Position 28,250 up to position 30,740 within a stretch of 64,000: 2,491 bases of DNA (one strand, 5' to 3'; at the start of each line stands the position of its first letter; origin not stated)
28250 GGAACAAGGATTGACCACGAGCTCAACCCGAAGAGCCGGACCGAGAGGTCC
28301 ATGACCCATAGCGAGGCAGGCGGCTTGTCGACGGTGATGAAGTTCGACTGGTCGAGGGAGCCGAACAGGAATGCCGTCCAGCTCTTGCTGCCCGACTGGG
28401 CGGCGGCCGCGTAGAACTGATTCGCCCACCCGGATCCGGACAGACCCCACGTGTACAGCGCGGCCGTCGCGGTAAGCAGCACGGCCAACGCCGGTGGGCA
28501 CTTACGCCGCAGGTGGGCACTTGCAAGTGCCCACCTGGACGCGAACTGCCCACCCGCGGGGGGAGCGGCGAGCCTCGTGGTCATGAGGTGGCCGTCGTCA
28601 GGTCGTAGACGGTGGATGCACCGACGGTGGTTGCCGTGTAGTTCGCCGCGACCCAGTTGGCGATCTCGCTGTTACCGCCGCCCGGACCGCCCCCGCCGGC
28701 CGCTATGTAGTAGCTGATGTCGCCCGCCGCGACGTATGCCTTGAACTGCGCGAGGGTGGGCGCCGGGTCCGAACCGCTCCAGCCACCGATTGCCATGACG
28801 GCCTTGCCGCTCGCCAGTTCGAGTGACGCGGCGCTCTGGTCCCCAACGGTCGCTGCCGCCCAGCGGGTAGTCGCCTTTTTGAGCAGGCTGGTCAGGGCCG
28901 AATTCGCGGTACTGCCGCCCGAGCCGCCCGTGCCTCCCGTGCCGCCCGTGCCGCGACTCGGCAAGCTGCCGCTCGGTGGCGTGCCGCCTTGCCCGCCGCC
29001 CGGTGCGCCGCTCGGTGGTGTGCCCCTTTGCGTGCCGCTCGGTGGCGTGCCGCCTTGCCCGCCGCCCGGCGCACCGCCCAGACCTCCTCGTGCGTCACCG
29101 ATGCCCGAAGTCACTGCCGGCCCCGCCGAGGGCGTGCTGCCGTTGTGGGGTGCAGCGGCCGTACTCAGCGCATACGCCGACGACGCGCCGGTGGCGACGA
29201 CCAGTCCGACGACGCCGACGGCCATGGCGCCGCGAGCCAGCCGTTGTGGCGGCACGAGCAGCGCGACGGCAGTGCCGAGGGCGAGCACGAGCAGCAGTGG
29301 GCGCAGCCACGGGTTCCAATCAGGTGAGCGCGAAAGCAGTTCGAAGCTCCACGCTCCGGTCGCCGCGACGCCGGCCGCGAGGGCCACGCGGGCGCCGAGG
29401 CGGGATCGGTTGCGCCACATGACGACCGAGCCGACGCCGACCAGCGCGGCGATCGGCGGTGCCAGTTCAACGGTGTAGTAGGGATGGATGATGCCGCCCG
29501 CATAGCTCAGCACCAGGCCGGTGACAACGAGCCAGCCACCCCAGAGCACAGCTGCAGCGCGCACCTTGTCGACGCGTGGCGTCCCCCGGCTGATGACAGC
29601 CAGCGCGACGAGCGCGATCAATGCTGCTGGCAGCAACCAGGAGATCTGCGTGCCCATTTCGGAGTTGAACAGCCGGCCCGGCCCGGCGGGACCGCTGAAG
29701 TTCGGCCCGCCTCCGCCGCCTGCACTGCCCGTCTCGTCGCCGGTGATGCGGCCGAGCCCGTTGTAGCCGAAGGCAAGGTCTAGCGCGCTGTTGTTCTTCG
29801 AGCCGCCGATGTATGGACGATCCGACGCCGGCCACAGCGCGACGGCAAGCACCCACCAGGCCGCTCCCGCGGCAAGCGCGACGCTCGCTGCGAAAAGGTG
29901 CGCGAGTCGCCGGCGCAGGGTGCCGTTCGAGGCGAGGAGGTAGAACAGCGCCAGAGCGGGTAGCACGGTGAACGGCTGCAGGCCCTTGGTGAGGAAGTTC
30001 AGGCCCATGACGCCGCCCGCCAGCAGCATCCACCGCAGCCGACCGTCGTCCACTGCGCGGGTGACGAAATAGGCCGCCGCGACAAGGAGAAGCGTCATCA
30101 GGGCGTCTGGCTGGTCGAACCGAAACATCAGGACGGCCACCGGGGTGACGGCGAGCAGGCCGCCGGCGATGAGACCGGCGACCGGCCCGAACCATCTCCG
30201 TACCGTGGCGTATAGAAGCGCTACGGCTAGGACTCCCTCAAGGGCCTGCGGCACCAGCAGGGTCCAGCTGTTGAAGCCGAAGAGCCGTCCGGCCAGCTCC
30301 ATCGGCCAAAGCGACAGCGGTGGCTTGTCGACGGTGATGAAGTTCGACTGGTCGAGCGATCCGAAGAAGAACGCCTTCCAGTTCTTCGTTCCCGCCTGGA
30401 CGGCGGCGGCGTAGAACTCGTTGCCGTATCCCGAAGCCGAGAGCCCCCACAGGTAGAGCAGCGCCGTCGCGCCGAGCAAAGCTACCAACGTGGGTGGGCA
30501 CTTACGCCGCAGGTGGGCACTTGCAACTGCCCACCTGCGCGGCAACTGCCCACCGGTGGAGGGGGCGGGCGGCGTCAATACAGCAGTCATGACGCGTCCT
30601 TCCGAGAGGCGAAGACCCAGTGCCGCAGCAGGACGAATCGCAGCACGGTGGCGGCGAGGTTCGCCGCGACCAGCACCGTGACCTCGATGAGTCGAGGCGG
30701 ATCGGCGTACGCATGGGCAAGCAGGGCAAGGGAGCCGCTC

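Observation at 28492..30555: Family 1: a 64-bp dyad element (2 direct + 2 inverted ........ cores) present five times, three times in frame inside genes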

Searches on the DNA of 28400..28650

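Call 76: search_rna_families(source=window, start=28400, end=28650, threshold=evalue, max_evalue=1)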
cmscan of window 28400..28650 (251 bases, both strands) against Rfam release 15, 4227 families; matches with E-value up to 1: 0.
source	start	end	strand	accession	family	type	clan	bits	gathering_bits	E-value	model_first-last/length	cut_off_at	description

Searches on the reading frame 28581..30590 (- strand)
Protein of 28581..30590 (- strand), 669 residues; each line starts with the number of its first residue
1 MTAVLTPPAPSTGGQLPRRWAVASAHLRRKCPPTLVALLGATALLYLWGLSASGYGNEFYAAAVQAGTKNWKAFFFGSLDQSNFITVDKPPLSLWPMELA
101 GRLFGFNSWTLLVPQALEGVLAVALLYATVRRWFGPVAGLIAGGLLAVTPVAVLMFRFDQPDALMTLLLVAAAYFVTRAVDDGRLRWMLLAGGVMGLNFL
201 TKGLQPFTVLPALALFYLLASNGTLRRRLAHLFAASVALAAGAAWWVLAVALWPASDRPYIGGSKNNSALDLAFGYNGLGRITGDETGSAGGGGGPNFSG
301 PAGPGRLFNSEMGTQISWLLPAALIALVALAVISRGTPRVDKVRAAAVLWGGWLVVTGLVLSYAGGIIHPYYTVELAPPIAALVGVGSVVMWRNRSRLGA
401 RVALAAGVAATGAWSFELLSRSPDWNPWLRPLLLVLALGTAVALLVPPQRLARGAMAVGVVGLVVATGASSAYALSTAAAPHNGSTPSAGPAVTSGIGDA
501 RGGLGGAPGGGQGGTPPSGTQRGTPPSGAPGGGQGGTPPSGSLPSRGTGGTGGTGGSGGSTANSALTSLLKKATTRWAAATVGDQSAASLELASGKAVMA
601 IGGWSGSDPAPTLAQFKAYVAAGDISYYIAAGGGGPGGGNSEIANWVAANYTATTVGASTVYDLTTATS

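Call 12: find_encoding_contigs(protein=window:28581-30590:-, flank=10000, max_places=6)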
Protein window:28581-30590:- (669 aa): no gene with exactly this product is on record in the collection.

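Call 14: find_homologous_proteins(query=window:28584-30590:-, max_evalue=1e-30)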
Query window:28584-30590:- (669 aa): 7945 proteins with E <= 1e-30 among 8000 candidates; the best 120 are listed.
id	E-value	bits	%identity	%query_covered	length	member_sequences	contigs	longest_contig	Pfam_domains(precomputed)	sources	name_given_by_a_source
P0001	0.0e+0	1436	100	100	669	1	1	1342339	PF24878.2,PF13231.13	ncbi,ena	-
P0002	0.0e+0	1181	81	100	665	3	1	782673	PF24878.2,PF13231.13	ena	-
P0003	0.0e+0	1174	82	100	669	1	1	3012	PF24878.2,PF13231.13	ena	-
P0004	0.0e+0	1086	61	74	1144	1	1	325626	PF13231.13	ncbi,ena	-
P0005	0.0e+0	1060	78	99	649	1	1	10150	PF02366.25,PF24878.2,PF13231.13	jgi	jgi:4-amino-4-deoxy-L-arabinose transferase-like glycosyltransferase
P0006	2.7e-287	973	72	99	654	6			PF24878.2,PF13231.13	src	-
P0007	2.1e-282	957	73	93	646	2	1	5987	PF24878.2,PF13231.13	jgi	-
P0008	5.4e-278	942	72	99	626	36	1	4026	PF02366.25,PF24878.2,PF13231.13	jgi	jgi:4-amino-4-deoxy-L-arabinose transferase-like glycosyltransferase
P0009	1.4e-256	872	71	70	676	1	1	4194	PF24878.2,PF13231.13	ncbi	-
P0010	6.8e-245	833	63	93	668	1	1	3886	PF02366.25,PF24878.2,PF13231.13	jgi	jgi:4-amino-4-deoxy-L-arabinose transferase-like glycosyltransferase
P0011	1.1e-244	832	63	93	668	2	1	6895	PF02366.25,PF24878.2,PF13231.13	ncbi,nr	ncbi:MAG: hypothetical protein QOG07_3106 [Pseudonocardiales bacterium]|nr:hypothetical protein [Pse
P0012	1.2e-244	832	64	93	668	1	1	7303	PF02366.25,PF24878.2,PF13231.13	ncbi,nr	ncbi:MAG: hypothetical protein QOF87_133 [Pseudonocardiales bacterium]|nr:hypothetical protein [Pseu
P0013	4.4e-243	827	63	93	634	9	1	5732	PF02366.25,PF24878.2,PF13231.13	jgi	jgi:4-amino-4-deoxy-L-arabinose transferase-like glycosyltransferase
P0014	7.8e-243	826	62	97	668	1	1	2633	PF02366.25,PF24878.2,PF13231.13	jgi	jgi:4-amino-4-deoxy-L-arabinose transferase-like glycosyltransferase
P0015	1.7e-242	825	63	96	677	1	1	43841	PF24878.2,PF13231.13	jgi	jgi:4-amino-4-deoxy-L-arabinose transferase-like glycosyltransferase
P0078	1.8e-221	756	59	98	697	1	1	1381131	PF24878.2,PF13231.13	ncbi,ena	-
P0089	1.1e-219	750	61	73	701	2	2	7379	PF02366.25,PF24878.2,PF13231.13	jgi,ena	-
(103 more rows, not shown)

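Call 16: find_encoding_contigs(protein=P0001, flank=10000, max_places=4)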
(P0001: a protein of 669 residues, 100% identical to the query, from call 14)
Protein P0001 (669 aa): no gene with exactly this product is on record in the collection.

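Call 18: find_encoding_contigs(protein=P0002, flank=10000, max_places=2)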
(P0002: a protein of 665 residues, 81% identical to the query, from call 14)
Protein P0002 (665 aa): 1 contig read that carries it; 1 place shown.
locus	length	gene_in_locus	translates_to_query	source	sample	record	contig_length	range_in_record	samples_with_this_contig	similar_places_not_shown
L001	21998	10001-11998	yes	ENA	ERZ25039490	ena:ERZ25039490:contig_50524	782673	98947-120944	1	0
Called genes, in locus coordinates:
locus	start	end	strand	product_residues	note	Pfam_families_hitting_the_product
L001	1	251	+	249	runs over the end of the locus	PF00072:Response_reg, PF00486:Trans_reg_C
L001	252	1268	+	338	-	PF00672:HAMP, PF00512:HisKA (weak)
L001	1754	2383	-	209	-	-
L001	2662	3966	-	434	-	PF02720:DUF222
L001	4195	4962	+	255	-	PF12762:DDE_Tnp_IS1595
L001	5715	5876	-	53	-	-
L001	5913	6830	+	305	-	PF02424:ApbE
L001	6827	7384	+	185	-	-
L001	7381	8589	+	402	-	PF01512:Complex1_51K, PF10531:SLBB (weak), PF10589:NADH_4Fe-4S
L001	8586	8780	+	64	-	PF13459:Fer4_15, PF13370:Fer4_13 (weak)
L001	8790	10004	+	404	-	PF00535:Glycos_transf_2, PF04138:GtrA_DPMS_TM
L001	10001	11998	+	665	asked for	PF13231:PMT_2, PF24878:YkcB_C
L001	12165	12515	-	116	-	-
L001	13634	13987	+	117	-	PF24878:YkcB_C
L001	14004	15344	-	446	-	PF02056:Glyco_hydro_4, PF11975:Glyco_hydro_4C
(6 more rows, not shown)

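Call 19: find_encoding_contigs(protein=P0078, flank=10000, max_places=2)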
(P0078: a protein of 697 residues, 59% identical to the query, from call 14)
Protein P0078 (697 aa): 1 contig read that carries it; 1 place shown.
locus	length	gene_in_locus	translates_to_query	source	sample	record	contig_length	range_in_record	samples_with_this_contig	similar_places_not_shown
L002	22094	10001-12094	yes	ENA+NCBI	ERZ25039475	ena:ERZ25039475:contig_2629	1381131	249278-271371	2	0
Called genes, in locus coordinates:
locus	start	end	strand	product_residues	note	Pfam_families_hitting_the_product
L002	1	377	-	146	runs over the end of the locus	PF13404:HTH_AsnC-type, PF13412:HTH_24, PF01037:AsnC_trans_reg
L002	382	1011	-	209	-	PF02441:Flavoprotein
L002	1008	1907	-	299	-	PF01040:UbiA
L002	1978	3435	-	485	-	PF20695:UbiD_N, PF01977:UbiD, PF20696:UbiD_C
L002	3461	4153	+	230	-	PF00072:Response_reg, PF00486:Trans_reg_C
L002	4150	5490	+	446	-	PF00672:HAMP, PF00512:HisKA (weak), PF02518:HATPase_c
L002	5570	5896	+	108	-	-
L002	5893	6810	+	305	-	PF02424:ApbE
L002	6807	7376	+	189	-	-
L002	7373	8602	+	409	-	PF01512:Complex1_51K, PF10589:NADH_4Fe-4S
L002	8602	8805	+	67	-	PF13459:Fer4_15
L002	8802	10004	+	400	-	PF00535:Glycos_transf_2, PF04138:GtrA_DPMS_TM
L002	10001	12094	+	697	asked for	PF13231:PMT_2, PF24878:YkcB_C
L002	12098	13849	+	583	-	PF02366:PMT, PF13231:PMT_2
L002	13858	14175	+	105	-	PF24878:YkcB_C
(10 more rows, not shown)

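Call 20: find_encoding_contigs(protein=P0089, flank=10000, max_places=2)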
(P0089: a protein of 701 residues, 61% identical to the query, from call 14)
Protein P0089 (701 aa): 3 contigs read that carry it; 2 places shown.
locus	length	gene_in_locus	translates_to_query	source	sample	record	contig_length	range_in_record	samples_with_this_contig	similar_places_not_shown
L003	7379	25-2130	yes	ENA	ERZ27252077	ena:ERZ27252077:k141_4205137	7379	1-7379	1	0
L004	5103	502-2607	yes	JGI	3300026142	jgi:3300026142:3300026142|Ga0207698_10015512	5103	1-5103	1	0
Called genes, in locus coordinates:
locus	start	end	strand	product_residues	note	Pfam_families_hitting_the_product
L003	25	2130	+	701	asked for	PF02366:PMT (weak), PF13231:PMT_2, PF24878:YkcB_C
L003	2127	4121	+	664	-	PF13231:PMT_2, PF24878:YkcB_C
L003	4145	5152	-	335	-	PF01578:Cytochrom_C_asm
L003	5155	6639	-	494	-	PF05140:ResB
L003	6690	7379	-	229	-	?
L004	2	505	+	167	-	?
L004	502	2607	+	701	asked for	PF02366:PMT (weak), PF13231:PMT_2, PF24878:YkcB_C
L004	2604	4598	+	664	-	PF13231:PMT_2, PF24878:YkcB_C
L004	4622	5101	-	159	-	?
